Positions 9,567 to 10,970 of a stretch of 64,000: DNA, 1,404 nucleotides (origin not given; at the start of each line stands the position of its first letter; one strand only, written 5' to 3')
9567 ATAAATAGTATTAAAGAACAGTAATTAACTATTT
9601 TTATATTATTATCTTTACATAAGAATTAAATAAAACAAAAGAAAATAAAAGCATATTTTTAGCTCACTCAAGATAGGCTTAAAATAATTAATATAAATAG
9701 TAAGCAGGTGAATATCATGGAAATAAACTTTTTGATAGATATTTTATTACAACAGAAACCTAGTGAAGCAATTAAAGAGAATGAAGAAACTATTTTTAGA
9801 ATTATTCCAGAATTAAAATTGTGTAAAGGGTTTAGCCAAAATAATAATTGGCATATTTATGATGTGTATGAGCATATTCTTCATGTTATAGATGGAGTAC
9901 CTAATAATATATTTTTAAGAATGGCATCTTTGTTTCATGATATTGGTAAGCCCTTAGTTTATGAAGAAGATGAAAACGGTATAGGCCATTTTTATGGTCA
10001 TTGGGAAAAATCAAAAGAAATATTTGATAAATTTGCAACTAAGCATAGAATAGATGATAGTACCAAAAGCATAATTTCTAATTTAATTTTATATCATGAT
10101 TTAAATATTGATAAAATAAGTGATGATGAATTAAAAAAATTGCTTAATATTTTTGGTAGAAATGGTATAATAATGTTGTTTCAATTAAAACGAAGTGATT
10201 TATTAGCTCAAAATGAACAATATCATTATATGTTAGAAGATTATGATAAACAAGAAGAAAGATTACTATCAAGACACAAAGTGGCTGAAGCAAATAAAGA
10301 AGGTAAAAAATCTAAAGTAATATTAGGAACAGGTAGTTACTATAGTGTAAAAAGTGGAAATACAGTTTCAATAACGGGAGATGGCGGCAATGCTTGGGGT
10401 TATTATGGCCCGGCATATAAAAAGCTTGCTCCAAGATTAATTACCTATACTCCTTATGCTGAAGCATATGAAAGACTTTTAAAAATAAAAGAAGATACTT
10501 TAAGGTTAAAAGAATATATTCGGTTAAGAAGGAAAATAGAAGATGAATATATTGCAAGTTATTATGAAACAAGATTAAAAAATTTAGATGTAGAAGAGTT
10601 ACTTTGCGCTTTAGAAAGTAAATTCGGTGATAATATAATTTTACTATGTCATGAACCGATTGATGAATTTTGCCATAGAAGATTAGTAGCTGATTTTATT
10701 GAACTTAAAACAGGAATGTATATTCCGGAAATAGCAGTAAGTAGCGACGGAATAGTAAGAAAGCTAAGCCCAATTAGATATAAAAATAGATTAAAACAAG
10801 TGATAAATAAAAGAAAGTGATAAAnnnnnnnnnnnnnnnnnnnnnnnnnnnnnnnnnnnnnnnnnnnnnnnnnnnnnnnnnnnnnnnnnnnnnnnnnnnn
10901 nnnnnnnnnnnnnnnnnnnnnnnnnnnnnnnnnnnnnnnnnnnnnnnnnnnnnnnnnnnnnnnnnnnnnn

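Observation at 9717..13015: Four-gene island (HD-DUF488 fusion, HD, RhuM/DinD-like, UDG-like) inserted into the conserved rplS...rbgA-rnhB neighbourhood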

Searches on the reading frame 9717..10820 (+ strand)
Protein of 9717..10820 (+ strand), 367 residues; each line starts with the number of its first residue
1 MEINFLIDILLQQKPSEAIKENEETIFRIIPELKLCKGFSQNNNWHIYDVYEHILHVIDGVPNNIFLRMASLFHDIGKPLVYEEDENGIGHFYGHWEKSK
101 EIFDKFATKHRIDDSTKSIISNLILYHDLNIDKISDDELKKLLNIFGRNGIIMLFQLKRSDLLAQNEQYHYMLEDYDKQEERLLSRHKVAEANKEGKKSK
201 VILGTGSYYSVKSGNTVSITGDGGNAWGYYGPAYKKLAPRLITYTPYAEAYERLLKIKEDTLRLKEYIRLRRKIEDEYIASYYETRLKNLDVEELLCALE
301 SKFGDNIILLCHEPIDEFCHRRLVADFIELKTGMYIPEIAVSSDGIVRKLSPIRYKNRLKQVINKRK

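Call 3: search_protein_families(library=pfam, proteins=[window:9717-10820:+], max_evalue=0.01)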
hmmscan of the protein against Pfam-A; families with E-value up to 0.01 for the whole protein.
window:9717-10820:+ (367 aa): 3 families
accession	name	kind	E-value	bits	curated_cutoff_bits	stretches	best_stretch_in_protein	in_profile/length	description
PF01966.28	HD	-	5.4e-06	27.1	22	1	64-132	24-90/116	HD domain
PF22751.1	DUF488-N3a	-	0.00067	20.4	27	1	271-330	55-116/118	Active DUF488-N3 subclade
PF04343.18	DUF488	-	0.0051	17.9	22.2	1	280-328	73-121/121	Domain of unknown function DUF488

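Call 4: search_protein_families(library=padloc, proteins=[window:9717-10820:+], max_evalue=0.1)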
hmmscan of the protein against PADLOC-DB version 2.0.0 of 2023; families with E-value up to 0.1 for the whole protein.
window:9717-10820:+ (367 aa): 4 families
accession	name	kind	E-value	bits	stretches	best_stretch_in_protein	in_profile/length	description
PDLC04658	PDC-M45C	-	3.6e-05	21.6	1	282-331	86-135/145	-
PDLC01456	Cas3a2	-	0.00031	18.9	1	65-182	48-146/207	CAS-I; effector_G3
PDLC02498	BrxF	-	0.0089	13.9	1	40-70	36-67/158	BrxF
PDLC01378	Cas3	-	0.038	12.3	0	65-141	36-105/174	CAS-I; effector_G3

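Call 5: search_protein_families(library=ncbifam, proteins=[window:9717-10820:+], max_evalue=0.01)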
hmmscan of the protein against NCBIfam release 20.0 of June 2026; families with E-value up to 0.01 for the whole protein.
window:9717-10820:+ (367 aa): 3 families
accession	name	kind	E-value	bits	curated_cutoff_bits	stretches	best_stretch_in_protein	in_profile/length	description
TIGR02692.1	tRNA_CCA_actino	equivalog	3.4e-09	35.9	438.8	1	9-184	217-403/466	CCA tRNA nucleotidyltransferase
TIGR00277.1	HDIG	domain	0.00034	20.4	27.6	1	63-115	26-77/84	HDIG domain-containing metalloprotein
TIGR01693.1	UTase_glnD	equivalog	0.0042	15.3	519.4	0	53-81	432-482/850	[protein-PII] uridylyltransferase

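Call 8: find_encoding_contigs(protein=window:9717-10820:+, flank=10000, max_places=10)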
Protein window:9717-10820:+ (367 aa): 11 contigs read that carry it; 10 places shown.
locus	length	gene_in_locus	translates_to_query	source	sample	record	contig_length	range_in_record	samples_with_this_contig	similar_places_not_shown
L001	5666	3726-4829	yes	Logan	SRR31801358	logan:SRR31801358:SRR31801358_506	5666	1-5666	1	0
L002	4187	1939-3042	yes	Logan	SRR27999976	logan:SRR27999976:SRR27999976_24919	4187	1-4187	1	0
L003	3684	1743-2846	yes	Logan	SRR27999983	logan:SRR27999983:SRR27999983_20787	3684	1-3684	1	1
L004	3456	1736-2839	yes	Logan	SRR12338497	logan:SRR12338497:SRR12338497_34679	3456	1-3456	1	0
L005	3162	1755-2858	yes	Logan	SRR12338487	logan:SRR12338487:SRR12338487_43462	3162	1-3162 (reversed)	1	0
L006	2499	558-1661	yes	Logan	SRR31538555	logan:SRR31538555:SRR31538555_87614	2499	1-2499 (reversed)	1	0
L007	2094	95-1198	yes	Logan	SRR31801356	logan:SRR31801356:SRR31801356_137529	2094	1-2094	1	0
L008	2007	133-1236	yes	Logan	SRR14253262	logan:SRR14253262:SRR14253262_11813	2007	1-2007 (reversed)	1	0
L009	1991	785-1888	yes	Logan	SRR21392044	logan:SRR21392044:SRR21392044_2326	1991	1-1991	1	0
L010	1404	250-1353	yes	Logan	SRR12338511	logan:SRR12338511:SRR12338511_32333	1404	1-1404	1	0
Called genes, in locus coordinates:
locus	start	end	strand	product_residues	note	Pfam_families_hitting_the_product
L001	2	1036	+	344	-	?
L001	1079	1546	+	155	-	PF03449:GreA_GreB_N, PF01272:GreA_GreB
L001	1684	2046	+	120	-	PF01245:Ribosomal_L19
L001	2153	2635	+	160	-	PF10502:Peptidase_S26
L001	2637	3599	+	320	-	PF00535:Glycos_transf_2, PF10111:Glyco_tranf_2_2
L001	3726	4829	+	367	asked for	PF01966:HD (weak)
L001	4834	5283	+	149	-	PF01966:HD (weak)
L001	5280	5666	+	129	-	?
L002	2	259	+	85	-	?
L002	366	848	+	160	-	PF10502:Peptidase_S26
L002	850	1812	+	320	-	PF00535:Glycos_transf_2, PF10111:Glyco_tranf_2_2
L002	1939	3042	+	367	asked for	PF01966:HD (weak)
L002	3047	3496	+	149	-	PF01966:HD (weak)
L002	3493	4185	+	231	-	?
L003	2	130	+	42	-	?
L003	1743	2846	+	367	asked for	PF01966:HD (weak)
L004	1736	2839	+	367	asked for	PF01966:HD (weak)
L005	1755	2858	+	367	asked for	PF01966:HD (weak)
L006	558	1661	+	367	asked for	PF01966:HD (weak)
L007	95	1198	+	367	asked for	PF01966:HD (weak)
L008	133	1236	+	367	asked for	PF01966:HD (weak)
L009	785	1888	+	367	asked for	PF01966:HD (weak)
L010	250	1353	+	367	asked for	PF01966:HD (weak)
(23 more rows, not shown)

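Call 10: find_homologous_proteins(query=window:9717-10820:+, max_evalue=0.001)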
Query window:9717-10820:+ (367 aa): 319 proteins with E <= 0.001 among 3892 candidates; the best 120 are listed.
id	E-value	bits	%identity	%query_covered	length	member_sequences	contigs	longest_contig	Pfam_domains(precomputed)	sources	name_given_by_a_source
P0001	4.7e-238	807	96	100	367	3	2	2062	PF01966.29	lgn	-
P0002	4.2e-93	330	78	51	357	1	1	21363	PF01966.29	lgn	-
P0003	1.2e-88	316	75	51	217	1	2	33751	PF01966.29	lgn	-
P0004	3.4e-88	314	57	39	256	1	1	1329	PF01966.29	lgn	-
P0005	3.9e-82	294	70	51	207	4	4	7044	PF01966.29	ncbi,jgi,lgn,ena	-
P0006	4.7e-82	294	68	51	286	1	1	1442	PF01966.29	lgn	-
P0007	2.0e-81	292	69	52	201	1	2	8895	PF01966.29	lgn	-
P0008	2.1e-81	292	67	51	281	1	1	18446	PF01966.29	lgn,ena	-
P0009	5.3e-81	290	72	51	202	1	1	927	PF01966.29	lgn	-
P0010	1.7e-80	289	69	51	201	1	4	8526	PF01966.29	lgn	-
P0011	2.4e-80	288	67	51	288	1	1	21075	PF01966.29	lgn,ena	-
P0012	4.0e-80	288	66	51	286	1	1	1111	PF01966.29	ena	-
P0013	6.6e-79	284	67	51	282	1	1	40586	PF01966.29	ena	-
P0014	1.2e-78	283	66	51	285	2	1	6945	PF01966.29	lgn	-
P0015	3.3e-78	281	66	51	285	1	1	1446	PF01966.29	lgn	-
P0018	2.4e-77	278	72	46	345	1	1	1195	PF13419.13,PF00702.33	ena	-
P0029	1.7e-73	266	54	51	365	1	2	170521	PF01966.29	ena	-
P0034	1.3e-71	260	69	44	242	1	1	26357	-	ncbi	-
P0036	1.5e-70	256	61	51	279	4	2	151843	-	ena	-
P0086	3.0e-43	166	49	50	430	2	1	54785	PF01743.27,PF12627.13,PF01966.29,PF13735.13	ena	-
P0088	6.6e-41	159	54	45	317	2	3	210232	-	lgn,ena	-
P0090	1.4e-37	148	39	63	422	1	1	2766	PF01743.27,PF12627.13,PF01966.29,PF13735.13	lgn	-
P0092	7.1e-36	142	44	48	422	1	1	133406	PF01743.27,PF12627.13,PF01966.29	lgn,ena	-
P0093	1.2e-35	141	45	43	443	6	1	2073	PF01743.27,PF12627.13,PF01966.29,PF13735.13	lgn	-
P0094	1.3e-35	141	39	63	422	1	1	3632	PF01743.27,PF12627.13,PF01966.29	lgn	-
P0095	2.2e-33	134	39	45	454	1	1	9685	PF01743.27,PF12627.13,PF01966.29,PF13735.13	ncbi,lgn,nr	ncbi:MAG: HD domain-containing protein [Clostridia bacterium]|nr:HD domain-containing protein [Clost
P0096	2.2e-33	134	44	42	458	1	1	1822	PF01743.27,PF12627.13,PF01966.29,PF13735.13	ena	-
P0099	9.0e-31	125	42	44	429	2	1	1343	PF01743.27,PF12627.13,PF01966.29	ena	-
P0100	2.4e-30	124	43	44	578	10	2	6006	PF01743.27,PF12627.13,PF01966.29,PF13735.13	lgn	-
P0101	2.7e-30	124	45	42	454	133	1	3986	PF01743.27,PF12627.13,PF01966.29,PF13735.13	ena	-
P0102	3.4e-30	123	40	44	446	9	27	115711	PF01743.27,PF12627.13,PF01966.29,PF13735.13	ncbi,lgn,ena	-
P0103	7.9e-30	122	43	45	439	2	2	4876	PF01743.27,PF12627.13,PF01966.29,PF13735.13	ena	-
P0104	8.4e-30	122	42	42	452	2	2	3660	PF01743.27,PF12627.13,PF01966.29,PF13735.13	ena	-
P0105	1.0e-29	122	43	41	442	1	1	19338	PF01743.27,PF12627.13,PF01966.29,PF13735.13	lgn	-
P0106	1.0e-29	122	41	41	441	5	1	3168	PF01743.27,PF12627.13,PF01966.29,PF13735.13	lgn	-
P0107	1.4e-29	121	43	41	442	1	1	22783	PF01743.27,PF12627.13,PF01966.29,PF13735.13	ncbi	-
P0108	1.4e-29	121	43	41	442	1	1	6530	PF01743.27,PF12627.13,PF01966.29,PF13735.13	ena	-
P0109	1.4e-29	121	43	41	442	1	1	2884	PF01743.27,PF12627.13,PF01966.29,PF13735.13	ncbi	-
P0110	2.5e-29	120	43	41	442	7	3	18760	PF01743.27,PF12627.13,PF01966.29,PF13735.13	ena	-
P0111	3.0e-29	120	42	44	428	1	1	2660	PF01743.27,PF12627.13,PF13735.13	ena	-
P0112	3.5e-29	120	43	41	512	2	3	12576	PF01743.27,PF12627.13,PF01966.29,PF13735.13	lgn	-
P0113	4.6e-29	120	41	44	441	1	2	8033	PF01743.27,PF12627.13,PF01966.29,PF13735.13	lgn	-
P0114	7.3e-29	119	38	48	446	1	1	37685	PF01743.27,PF12627.13,PF01966.29,PF13735.13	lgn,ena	-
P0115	7.4e-29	119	39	47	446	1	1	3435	PF01743.27,PF12627.13,PF01966.29,PF13735.13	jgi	jgi:tRNA nucleotidyltransferase (CCA-adding enzyme)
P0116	9.0e-29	119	39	47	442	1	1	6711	PF01743.27,PF12627.13,PF01966.29,PF13735.13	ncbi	-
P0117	1.1e-28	118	38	44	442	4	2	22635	PF01743.27,PF12627.13,PF01966.29,PF13735.13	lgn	-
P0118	1.2e-28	118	39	47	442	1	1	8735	PF01743.27,PF12627.13,PF01966.29,PF13735.13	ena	-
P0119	2.4e-28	117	36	48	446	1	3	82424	PF01743.27,PF12627.13,PF01966.29,PF13735.13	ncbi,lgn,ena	-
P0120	6.6e-28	116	37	47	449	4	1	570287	PF01743.27,PF12627.13,PF01966.29,PF13735.13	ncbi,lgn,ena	-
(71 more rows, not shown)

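Call 11: find_encoding_contigs(protein=P0002, flank=8000, max_places=2)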
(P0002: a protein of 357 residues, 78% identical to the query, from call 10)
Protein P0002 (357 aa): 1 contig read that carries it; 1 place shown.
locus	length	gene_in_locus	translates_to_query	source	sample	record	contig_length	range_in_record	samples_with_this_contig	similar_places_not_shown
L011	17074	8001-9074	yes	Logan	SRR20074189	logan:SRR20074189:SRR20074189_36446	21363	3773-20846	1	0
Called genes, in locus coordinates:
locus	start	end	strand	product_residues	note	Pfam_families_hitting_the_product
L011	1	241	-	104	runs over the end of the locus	-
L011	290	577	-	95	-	-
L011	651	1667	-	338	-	PF14397:ATPgrasp_ST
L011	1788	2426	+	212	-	PF01863:YgjP-like, PF10263:SprT-like (faint)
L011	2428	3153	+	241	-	PF22435:MRM3-like_sub_bind, PF08032:SpoU_sub_bind (faint), PF00588:SpoU_methylase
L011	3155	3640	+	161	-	PF01782:RimM, PF24986:PRC_RimM (faint)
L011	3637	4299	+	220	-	PF01746:tRNA_m1G_MT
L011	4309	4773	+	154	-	-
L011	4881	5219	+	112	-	PF01245:Ribosomal_L19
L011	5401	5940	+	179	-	PF11391:DUF2798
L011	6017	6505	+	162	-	PF10502:Peptidase_S26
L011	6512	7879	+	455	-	PF02878:PGM_PMM_I, PF02879:PGM_PMM_II, PF02880:PGM_PMM_III, PF00408:PGM_PMM_IV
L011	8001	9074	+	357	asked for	PF01966:HD (weak)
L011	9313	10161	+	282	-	PF02498:Bro-N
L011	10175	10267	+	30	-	-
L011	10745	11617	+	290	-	PF03193:RsgA_GTPase (faint), PF01926:MMR_HSR1, PF02421:FeoB_N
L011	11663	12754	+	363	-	-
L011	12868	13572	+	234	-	PF20260:PUA_4, PF04452:Methyltrans_RNA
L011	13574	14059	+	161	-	-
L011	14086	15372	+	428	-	PF00919:UPF0004, PF04055:Radical_SAM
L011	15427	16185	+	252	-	-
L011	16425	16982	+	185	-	-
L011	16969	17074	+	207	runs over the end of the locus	?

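Call 12: find_encoding_contigs(protein=P0003, flank=8000, max_places=2)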
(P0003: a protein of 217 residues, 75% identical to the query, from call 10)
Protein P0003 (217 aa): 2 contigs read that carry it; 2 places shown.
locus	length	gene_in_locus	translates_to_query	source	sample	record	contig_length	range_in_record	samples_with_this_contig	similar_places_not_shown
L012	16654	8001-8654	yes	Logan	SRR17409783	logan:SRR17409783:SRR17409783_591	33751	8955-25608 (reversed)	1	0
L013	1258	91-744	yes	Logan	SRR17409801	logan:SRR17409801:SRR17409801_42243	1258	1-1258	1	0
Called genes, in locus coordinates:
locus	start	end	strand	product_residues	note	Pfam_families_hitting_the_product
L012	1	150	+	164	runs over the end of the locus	PF01782:RimM, PF05239:PRC (weak), PF24986:PRC_RimM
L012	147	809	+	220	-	PF01746:tRNA_m1G_MT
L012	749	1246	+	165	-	-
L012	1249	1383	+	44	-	-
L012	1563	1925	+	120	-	PF01245:Ribosomal_L19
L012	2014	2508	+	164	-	PF10502:Peptidase_S26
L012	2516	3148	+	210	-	PF06940:DUF1287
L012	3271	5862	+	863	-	-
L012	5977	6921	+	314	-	PF01966:HD (weak)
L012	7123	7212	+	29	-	-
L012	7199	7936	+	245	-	-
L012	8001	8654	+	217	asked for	PF01966:HD (weak)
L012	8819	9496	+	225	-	PF01113:DapB_N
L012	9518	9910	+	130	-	PF00903:Glyoxalase, PF13669:Glyoxalase_4 (weak)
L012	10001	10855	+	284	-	PF03193:RsgA_GTPase (weak), PF01926:MMR_HSR1, PF02421:FeoB_N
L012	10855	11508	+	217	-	PF01351:RNase_HII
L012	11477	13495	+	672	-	PF00884:Sulfatase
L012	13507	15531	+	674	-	PF01751:Toprim, PF01131:Topoisom_bac, PF01396:Zn_ribbon_Top1, PF02150:Zn_ribbon_RPB9 (faint), PF01396:Zn_ribbon_Top1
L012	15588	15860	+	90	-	-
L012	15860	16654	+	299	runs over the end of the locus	PF02899:Phage_int_SAM_1, PF00589:Phage_integrase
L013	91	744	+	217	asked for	PF01966:HD (weak)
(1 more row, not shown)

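Call 13: find_encoding_contigs(protein=P0029, flank=8000, max_places=2)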
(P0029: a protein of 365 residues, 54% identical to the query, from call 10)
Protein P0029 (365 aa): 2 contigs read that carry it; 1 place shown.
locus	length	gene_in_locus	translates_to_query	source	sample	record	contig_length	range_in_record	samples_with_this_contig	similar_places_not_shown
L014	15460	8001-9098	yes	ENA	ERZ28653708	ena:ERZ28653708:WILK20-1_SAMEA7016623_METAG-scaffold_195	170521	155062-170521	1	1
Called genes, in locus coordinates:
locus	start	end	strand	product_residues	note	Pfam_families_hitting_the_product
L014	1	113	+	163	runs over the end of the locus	PF01782:RimM, PF05239:PRC (faint), PF24986:PRC_RimM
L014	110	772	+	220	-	PF01746:tRNA_m1G_MT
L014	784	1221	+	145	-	-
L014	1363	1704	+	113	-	PF01245:Ribosomal_L19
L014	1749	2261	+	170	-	PF10502:Peptidase_S26, PF00717:Peptidase_S24 (weak)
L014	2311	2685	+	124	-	-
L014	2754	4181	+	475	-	PF16403:Bact_surface_Ig-like (weak), PF07523:Big_3 (faint), PF16403:Bact_surface_Ig-like, PF01522:Polysacc_deac_1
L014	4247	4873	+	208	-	-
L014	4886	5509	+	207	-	PF00702:Hydrolase, PF13419:HAD_2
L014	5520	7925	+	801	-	PF08937:ThsB_TIR (weak), PF13676:TIR_2, PF23381:Beta-prop_IFT122_1st (faint), PF25174:Beta-prop_THOC3 (faint)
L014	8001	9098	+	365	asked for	PF01966:HD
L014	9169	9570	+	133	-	-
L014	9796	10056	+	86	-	PF04226:Transgly_assoc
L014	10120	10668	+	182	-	-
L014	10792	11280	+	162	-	PF00300:His_Phos_1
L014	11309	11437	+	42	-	-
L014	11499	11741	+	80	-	-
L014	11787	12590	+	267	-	-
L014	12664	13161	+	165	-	PF13238:AAA_18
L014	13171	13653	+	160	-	PF08719:NADAR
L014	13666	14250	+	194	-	PF06541:ABC_trans_CmpB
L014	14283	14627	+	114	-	-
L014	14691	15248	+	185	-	-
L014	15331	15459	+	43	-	?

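Call 24: search_solved_structures(query=window:9717-10820:+, max_evalue=1, show_alignments=2)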
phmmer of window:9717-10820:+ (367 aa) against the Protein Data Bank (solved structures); distinct sequences matched with E-value up to 1: 7.
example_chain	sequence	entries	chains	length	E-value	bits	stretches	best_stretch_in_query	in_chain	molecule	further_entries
3wfp_A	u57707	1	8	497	0.0035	19.5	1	66-128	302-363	Poly A polymerase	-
3wfr_E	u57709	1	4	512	0.0038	19.4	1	66-128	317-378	Poly A polymerase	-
3wfo_A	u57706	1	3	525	0.0038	19.4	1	66-128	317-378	Poly A polymerase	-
3wfq_E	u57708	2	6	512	0.004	19.4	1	66-128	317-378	Poly A polymerase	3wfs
7bjs_C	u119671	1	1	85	0.46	12.6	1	136-199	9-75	SD21996p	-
9unz_A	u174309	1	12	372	0.97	11.5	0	201-268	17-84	Alanine dehydrogenase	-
8hye_A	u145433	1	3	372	0.98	11.5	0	201-268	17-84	Alanine dehydrogenase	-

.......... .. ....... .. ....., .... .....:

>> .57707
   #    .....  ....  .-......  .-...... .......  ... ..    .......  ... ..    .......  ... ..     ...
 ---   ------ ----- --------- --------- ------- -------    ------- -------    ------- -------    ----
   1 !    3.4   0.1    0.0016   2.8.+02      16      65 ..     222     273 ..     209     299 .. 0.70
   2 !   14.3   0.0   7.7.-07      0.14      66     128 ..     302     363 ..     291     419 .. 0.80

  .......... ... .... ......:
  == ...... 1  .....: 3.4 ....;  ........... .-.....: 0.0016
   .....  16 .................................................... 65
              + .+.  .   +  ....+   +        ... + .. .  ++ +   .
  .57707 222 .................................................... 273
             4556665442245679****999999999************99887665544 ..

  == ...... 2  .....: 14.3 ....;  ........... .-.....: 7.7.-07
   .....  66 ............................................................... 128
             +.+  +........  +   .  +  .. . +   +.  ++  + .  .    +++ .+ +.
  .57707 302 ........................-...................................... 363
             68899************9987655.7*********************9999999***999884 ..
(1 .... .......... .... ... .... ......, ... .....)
